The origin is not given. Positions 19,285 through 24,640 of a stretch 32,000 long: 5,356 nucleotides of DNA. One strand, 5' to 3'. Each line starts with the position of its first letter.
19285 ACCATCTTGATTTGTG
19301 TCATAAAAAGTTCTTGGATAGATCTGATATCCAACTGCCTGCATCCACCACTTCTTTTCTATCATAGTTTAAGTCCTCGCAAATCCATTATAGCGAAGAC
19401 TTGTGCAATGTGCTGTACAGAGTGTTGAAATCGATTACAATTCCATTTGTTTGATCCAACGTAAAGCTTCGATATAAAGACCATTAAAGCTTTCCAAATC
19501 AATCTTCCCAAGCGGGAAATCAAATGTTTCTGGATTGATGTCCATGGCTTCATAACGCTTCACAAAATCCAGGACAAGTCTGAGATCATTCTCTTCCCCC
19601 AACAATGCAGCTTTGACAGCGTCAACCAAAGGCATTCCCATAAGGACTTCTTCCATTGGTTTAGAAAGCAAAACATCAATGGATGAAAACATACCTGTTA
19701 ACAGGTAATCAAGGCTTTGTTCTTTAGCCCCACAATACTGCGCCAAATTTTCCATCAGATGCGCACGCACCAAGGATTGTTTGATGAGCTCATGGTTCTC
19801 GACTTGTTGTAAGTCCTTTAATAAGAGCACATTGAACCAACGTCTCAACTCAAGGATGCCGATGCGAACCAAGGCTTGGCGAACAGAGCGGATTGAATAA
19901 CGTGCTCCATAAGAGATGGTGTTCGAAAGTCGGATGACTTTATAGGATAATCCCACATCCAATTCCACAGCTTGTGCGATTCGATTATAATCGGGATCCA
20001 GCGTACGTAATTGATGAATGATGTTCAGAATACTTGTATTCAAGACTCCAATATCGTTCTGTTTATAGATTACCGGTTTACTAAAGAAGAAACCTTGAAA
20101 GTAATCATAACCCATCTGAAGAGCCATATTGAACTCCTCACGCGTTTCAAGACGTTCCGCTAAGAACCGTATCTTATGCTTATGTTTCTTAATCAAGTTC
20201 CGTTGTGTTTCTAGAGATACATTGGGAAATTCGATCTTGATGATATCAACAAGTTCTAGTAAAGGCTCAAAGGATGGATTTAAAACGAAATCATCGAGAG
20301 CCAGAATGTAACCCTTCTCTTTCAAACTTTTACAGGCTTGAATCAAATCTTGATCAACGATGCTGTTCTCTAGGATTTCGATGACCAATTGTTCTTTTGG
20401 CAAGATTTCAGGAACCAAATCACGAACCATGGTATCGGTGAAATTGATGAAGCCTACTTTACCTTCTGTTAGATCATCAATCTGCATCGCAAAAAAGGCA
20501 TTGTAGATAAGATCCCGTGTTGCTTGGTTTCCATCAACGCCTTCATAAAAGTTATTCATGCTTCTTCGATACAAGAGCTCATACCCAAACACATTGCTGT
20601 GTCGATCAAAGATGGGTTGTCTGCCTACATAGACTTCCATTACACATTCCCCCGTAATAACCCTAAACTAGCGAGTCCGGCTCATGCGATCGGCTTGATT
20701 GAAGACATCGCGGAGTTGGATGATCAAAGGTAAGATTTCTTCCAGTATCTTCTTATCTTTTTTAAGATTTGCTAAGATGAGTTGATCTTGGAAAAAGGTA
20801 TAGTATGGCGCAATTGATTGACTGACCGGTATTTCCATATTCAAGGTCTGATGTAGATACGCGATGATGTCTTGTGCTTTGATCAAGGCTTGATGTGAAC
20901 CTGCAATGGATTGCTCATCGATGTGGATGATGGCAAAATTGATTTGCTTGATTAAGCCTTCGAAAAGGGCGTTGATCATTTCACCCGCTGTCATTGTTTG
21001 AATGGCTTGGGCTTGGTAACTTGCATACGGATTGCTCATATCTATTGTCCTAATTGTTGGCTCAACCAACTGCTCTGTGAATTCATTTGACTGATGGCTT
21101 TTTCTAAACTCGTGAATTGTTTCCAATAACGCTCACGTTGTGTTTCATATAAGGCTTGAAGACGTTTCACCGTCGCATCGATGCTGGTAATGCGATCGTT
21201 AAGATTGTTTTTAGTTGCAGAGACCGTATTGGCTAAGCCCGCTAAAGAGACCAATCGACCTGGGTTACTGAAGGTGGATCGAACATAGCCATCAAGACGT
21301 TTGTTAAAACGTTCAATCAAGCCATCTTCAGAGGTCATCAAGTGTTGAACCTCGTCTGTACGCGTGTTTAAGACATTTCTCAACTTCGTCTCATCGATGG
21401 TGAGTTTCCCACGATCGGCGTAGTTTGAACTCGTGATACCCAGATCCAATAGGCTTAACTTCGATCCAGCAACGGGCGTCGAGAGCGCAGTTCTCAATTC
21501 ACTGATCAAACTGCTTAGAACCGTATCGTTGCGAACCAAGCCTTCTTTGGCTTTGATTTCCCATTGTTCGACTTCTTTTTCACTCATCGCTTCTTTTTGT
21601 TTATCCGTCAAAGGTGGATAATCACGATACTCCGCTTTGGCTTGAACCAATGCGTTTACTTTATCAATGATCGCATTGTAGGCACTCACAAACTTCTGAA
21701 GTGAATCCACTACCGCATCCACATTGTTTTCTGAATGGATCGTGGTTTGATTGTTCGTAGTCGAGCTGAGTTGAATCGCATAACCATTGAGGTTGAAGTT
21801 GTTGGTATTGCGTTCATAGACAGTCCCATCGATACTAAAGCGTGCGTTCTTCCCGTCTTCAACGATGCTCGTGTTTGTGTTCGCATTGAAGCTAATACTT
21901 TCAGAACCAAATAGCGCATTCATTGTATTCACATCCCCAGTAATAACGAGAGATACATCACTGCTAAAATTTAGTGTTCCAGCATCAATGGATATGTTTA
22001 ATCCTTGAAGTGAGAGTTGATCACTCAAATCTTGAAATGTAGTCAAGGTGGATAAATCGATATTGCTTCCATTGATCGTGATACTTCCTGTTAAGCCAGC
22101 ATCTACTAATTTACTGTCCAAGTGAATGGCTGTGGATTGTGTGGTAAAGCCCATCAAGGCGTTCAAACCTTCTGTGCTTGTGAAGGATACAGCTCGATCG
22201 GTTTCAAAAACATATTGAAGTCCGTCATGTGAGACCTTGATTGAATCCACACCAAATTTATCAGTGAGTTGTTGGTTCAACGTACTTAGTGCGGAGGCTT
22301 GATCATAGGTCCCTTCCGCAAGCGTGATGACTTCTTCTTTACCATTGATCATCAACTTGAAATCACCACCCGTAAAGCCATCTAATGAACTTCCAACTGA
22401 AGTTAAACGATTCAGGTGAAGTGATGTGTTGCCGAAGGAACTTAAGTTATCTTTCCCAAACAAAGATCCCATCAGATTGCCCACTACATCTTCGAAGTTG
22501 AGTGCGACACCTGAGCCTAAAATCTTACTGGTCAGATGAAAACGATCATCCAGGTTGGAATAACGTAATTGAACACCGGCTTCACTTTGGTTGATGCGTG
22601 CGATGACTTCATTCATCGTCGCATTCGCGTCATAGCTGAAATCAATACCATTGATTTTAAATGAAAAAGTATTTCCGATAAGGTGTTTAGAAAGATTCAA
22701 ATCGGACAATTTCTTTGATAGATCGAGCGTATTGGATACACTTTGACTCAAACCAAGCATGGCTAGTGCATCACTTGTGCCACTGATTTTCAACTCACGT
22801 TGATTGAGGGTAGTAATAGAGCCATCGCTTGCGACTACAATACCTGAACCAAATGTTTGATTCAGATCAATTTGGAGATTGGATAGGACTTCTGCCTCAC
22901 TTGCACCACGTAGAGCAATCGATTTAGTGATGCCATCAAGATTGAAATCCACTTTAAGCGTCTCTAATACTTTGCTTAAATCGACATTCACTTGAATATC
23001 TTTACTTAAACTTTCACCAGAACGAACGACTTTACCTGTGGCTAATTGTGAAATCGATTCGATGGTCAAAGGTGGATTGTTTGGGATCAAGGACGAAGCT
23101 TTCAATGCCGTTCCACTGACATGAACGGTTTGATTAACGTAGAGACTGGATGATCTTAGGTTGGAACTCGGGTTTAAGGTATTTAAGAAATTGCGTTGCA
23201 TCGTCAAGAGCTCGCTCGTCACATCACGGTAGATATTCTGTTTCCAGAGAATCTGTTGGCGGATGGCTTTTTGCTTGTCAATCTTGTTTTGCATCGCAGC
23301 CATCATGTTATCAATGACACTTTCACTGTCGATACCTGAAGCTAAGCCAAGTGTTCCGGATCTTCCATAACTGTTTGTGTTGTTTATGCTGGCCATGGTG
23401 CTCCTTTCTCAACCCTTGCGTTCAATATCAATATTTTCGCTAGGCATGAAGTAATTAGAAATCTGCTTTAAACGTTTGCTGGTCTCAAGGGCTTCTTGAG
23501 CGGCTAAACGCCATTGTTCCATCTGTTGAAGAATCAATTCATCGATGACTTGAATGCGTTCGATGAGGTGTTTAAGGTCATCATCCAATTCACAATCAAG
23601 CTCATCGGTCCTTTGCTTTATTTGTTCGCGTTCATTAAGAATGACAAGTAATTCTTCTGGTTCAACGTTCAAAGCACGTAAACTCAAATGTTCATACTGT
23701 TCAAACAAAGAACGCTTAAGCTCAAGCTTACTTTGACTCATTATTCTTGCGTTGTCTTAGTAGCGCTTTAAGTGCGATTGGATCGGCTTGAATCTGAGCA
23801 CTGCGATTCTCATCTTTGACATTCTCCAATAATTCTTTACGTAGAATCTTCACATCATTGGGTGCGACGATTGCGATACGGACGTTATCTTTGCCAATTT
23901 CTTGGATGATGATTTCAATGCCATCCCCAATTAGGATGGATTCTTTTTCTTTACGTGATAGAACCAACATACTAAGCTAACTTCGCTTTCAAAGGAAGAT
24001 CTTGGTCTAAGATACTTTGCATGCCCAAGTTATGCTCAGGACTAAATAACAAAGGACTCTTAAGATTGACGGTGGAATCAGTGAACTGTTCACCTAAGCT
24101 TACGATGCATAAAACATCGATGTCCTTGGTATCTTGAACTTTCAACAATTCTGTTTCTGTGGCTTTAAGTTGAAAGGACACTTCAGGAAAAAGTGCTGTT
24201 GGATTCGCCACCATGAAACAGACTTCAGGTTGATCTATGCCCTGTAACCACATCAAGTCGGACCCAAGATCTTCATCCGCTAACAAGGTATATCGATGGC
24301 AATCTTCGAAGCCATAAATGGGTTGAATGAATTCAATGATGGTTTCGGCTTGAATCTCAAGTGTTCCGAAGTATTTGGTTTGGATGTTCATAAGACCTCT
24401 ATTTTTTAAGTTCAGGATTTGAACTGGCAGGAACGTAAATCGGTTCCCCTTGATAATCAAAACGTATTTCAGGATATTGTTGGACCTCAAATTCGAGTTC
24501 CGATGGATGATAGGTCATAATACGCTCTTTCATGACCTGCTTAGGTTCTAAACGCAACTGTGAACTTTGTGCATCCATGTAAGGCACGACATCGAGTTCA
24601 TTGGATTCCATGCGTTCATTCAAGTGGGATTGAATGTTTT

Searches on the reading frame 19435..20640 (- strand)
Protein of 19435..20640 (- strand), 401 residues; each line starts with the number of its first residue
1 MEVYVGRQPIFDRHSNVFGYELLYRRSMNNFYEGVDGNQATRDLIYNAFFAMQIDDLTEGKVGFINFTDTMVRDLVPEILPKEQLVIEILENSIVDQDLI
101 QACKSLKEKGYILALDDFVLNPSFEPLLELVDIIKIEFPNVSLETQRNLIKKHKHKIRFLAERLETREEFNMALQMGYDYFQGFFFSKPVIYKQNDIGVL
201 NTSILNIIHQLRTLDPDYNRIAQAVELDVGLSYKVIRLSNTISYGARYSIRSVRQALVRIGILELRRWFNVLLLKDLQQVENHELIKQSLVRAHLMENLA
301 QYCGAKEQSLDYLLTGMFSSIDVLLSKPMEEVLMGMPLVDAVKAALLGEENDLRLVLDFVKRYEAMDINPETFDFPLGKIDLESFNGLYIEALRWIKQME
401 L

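Call 5: search_protein_families(library=pfam, proteins=[window:19435-20640:-], max_evalue=0.001)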
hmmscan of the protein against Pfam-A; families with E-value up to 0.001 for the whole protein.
window:19435-20640:- (401 aa): 2 families
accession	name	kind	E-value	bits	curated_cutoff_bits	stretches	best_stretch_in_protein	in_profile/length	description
PF00563.25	EAL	-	8.5e-15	55.2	31.3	1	75-189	108-236/236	EAL domain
PF08668.18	HDOD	-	5.2e-13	49.4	22.9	1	200-321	4-130/196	HDOD domain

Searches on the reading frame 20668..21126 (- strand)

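Call 5: search_protein_families(library=pfam, proteins=[window:20668-21126:-], max_evalue=0.001)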
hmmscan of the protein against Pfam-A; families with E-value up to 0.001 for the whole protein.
window:20668-21126:- (152 aa): 1 family
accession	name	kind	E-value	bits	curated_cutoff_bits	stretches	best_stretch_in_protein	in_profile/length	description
PF02561.19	FliS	-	1.4e-26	93.4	26.7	1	34-145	1-114/115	Flagellar protein FliS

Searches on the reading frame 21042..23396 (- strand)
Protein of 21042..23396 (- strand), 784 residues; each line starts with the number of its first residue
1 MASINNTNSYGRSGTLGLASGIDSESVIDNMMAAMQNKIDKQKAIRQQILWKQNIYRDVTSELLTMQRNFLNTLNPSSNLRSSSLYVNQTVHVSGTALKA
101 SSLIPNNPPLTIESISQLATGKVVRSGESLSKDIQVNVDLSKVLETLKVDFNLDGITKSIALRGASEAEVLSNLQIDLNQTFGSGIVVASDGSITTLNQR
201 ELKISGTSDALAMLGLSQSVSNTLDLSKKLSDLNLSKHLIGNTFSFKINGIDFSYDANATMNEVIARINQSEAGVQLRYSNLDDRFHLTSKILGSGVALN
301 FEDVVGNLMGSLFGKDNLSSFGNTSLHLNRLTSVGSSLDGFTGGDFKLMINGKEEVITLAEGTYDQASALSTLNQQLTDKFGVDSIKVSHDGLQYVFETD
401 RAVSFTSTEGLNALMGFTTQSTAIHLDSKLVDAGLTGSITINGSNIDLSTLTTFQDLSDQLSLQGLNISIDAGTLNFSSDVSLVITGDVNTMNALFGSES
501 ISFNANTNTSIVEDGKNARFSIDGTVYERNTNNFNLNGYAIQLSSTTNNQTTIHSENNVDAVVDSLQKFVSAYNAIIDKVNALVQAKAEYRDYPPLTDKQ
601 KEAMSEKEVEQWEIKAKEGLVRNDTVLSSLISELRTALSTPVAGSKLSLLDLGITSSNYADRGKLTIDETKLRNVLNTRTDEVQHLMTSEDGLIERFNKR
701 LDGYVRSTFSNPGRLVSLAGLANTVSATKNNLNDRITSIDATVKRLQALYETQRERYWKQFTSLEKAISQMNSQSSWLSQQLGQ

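Call 5: search_protein_families(library=pfam, proteins=[window:21042-23396:-], max_evalue=0.001)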
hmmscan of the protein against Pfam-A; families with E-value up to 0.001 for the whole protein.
window:21042-23396:- (784 aa): 2 families
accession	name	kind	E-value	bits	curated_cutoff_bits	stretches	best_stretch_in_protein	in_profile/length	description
PF07195.17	FliD_C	-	7.9e-43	147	25.4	1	515-773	1-236/236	Flagellar hook-associated protein 2 C-terminus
PF02465.23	FliD_N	-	5.8e-09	36.9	24.8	1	20-119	1-94/97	Flagellar hook-associated protein 2 N-terminus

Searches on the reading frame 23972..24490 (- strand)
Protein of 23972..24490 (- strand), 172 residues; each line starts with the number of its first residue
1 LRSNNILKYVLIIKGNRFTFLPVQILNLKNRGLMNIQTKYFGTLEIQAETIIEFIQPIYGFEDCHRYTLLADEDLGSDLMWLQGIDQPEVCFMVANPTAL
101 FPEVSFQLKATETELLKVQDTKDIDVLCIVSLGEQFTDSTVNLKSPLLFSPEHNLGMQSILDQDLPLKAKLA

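Call 5: search_protein_families(library=pfam, proteins=[window:23972-24490:-], max_evalue=0.001)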
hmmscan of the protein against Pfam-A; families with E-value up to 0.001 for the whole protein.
window:23972-24490:- (172 aa): 1 family
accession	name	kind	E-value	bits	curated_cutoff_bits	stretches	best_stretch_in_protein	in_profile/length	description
PF02623.20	FliW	-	2.6e-30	105.2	25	1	52-170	1-121/122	FliW protein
